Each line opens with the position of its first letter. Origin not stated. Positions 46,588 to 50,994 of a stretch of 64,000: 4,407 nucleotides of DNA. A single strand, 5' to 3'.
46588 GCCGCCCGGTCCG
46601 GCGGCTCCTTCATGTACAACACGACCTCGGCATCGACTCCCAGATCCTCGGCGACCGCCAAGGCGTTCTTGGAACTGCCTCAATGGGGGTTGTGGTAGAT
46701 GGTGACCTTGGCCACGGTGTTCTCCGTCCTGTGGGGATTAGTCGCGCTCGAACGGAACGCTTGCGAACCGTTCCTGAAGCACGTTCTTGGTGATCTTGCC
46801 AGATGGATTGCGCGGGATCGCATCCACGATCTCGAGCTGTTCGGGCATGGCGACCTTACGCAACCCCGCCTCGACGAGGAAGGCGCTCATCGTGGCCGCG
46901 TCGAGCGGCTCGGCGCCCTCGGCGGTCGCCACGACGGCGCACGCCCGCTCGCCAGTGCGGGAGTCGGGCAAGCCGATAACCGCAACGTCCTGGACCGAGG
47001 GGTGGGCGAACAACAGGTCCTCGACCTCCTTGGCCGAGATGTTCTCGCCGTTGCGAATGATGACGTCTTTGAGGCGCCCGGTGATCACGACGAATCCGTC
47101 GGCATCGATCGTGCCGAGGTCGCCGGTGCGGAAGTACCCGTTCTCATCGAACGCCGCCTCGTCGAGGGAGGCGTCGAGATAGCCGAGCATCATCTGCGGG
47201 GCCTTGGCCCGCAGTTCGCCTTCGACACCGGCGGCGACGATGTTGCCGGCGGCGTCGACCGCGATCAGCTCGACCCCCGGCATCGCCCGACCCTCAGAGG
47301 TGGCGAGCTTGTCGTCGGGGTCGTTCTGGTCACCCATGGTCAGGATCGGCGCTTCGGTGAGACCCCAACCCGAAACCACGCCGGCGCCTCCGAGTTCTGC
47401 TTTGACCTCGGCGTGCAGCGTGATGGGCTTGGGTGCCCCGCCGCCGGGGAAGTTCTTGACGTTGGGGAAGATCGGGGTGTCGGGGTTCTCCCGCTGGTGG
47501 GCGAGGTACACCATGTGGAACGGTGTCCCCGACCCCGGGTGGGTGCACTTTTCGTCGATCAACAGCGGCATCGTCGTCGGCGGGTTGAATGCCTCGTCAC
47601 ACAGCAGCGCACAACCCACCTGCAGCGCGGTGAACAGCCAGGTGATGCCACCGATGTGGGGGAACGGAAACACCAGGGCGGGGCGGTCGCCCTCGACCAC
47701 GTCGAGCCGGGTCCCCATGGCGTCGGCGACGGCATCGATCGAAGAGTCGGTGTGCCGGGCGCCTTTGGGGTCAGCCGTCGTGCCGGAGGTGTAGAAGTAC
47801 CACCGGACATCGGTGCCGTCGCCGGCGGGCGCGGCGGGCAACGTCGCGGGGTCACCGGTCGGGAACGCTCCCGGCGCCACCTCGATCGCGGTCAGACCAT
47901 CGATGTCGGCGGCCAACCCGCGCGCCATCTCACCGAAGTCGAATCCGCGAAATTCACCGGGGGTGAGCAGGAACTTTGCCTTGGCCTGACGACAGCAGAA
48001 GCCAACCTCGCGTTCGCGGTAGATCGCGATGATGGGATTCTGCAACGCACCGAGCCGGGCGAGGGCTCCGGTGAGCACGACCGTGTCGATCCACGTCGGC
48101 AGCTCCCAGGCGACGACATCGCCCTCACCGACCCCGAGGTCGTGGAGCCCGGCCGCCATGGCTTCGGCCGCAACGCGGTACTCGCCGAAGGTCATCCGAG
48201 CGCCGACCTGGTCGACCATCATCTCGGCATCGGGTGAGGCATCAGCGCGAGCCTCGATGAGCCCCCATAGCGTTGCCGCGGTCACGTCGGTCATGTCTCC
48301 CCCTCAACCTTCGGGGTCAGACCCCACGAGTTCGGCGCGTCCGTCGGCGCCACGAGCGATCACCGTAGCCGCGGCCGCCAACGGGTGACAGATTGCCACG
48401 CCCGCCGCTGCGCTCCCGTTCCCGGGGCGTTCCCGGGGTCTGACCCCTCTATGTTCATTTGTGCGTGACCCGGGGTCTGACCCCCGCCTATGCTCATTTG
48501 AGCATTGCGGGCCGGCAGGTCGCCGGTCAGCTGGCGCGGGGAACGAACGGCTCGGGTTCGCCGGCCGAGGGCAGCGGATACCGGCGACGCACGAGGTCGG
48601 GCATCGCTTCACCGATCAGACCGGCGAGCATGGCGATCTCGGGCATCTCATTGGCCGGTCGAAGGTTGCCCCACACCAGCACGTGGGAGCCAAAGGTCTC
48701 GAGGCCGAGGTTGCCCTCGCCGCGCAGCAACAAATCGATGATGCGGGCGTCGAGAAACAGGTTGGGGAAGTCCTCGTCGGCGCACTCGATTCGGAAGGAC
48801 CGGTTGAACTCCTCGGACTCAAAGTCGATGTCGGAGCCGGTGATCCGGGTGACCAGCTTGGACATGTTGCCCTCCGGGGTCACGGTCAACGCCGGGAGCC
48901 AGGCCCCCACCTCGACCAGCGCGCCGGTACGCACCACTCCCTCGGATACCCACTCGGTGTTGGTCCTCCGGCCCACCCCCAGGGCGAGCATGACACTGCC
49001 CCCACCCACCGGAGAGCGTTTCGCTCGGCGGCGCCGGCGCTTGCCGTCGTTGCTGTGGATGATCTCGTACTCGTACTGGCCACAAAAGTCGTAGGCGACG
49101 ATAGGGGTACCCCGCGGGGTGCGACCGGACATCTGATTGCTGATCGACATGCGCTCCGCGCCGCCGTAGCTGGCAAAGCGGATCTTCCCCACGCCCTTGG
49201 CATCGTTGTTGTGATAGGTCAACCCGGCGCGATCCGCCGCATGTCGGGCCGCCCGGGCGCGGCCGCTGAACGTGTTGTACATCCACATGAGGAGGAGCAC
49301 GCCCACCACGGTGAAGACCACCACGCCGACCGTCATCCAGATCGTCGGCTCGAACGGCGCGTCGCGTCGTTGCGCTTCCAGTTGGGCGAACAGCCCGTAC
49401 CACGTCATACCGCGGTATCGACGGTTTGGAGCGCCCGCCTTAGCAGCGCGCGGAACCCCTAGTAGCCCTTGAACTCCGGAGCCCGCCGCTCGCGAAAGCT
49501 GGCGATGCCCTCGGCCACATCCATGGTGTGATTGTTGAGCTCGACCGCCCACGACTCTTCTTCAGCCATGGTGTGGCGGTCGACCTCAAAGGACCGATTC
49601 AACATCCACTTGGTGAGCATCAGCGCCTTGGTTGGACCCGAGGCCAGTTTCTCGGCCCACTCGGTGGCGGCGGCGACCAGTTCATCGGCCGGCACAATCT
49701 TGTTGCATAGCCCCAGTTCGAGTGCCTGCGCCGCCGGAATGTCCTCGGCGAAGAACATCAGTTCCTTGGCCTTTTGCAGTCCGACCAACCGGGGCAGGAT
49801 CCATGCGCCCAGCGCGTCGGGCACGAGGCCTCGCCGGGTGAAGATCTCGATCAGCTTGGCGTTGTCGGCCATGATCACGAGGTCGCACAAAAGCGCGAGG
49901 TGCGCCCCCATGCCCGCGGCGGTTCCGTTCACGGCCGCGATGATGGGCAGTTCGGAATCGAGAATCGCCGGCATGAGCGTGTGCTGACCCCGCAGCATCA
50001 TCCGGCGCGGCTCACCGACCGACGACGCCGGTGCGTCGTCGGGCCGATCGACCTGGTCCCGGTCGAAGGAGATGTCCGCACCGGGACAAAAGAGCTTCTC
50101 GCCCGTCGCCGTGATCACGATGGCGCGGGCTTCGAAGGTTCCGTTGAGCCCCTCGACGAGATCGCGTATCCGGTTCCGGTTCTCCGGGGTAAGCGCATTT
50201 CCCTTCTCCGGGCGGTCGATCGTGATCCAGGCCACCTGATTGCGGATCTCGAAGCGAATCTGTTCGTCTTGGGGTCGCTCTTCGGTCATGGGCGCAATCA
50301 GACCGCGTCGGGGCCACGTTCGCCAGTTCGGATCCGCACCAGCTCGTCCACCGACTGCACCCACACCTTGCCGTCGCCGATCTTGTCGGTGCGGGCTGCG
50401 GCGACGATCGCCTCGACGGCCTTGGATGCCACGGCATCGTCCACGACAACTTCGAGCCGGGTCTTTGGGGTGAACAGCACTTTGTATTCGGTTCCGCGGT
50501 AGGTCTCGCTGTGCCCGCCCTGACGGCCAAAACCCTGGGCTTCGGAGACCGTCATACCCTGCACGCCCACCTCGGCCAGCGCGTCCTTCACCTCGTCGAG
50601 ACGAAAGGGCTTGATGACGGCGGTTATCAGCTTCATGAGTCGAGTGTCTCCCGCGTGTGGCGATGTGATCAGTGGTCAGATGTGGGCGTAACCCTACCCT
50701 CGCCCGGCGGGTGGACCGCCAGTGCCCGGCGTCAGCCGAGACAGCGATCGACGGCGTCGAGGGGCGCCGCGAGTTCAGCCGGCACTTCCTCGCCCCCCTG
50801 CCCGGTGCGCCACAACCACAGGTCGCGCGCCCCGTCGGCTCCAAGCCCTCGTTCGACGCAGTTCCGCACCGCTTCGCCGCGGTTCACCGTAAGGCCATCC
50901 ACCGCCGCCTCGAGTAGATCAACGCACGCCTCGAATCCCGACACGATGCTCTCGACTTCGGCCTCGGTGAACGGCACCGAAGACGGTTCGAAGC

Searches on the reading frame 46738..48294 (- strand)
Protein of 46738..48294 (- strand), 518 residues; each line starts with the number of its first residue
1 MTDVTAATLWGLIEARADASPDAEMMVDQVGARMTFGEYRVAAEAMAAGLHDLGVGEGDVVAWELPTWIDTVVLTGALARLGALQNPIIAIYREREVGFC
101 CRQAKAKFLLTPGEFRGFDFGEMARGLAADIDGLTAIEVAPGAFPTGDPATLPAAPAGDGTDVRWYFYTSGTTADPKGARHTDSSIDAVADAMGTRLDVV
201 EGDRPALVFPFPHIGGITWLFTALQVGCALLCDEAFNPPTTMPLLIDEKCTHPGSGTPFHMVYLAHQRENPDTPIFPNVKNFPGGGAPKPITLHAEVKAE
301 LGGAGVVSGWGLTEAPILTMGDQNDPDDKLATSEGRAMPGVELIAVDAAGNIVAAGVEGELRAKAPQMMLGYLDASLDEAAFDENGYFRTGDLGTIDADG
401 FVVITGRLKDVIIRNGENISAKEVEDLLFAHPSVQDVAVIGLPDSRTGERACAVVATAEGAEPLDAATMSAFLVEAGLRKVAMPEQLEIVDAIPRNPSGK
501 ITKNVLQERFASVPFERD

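Call 4: search_protein_families(library=pfam, proteins=[window:46738-48294:-], max_evalue=0.01)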
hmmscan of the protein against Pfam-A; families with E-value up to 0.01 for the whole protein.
window:46738-48294:- (518 aa): 2 families
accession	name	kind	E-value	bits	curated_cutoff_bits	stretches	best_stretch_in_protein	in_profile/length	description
PF00501.34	AMP-binding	-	2.5e-52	178.4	29.9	1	14-373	2-384/384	AMP-binding enzyme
PF13193.12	AMP-binding_C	-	1.1e-14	55.5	24.5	1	423-500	1-76/76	AMP-binding enzyme C-terminal domain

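Call 5: search_protein_families(library=ncbifam, proteins=[window:46738-48294:-], max_evalue=0.01)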
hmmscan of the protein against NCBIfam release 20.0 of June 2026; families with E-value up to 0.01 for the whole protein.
window:46738-48294:- (518 aa): 105 families (the best 25 are shown)
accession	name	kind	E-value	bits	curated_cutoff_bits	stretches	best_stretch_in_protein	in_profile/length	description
TIGR03208.1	cyc_hxne_CoA_lg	equivalog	2.5e-95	320.3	792.3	1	32-508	52-538/538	cyclohexanecarboxylate-CoA ligase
NF004837.0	PRK06187.1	subfamily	3.6e-89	299.4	476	2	156-511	165-523/531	long-chain-fatty-acid--CoA ligase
NF004758.0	PRK06087.1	equivalog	6.3e-85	285.6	736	1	7-509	24-534/548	medium-chain fatty-acid--CoA ligase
NF009233.0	PRK12583.1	subfamily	4.8e-70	236.5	832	2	167-509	207-549/558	fatty acid CoA ligase family protein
NF005801.1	PRK07656.1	equivalog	4.2e-69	233.5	657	1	11-507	5-500/500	FadD3 family acyl-CoA ligase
NF006182.0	PRK08316.1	subfamily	1.8e-60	204.9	663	1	4-512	8-519/523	fatty acyl-CoA synthetase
NF006572.0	PRK09088.1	equivalog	3.8e-57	194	696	1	16-512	10-489/491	acyl-CoA synthetase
NF005702.0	PRK07514.1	subfamily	5.7e-57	193.2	558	1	7-512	3-502/506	malonyl-CoA synthase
NF004814.0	PRK06164.1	equivalog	5.2e-56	190.3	677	1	5-507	8-527/540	acyl-CoA synthetase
NF005714.0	PRK07529.1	subfamily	6.2e-56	190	632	2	280-509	341-575/640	acyl-CoA synthetase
NF004797.0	PRK06145.1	equivalog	3.5e-54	184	850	1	19-510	14-495/499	acyl-CoA synthetase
TIGR02275.1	DHB_AMP_lig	equivalog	8e-54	182.8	723.55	1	8-506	24-525/526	(2,3-dihydroxybenzoyl)adenylate synthase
NF005857.1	PRK07786.1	exception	7.2e-53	179.8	733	1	25-511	26-513/513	fatty-acid--CoA ligase FadD5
TIGR01923.1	menE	equivalog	4.8e-52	177.3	330.15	1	36-505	2-441/442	o-succinylbenzoate--CoA ligase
NF004808.0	PRK06155.1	equivalog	2.4e-51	174.7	722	1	6-509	20-521/542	ATP-dependent acyl-CoA ligase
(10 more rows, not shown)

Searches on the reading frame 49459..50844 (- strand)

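Call 72: search_protein_families(library=pfam, proteins=[window:49459-50844:-], max_evalue=0.001)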
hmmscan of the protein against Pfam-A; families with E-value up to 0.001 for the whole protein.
window:49459-50844:- (461 aa): 2 families
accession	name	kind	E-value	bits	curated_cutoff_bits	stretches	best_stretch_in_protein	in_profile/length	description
PF00378.25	ECH_1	-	9.5e-51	173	27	1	199-460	1-250/251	Enoyl-CoA hydratase/isomerase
PF16113.10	ECH_2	-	2.8e-19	70.3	27.2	1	205-403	2-191/335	Enoyl-CoA hydratase/isomerase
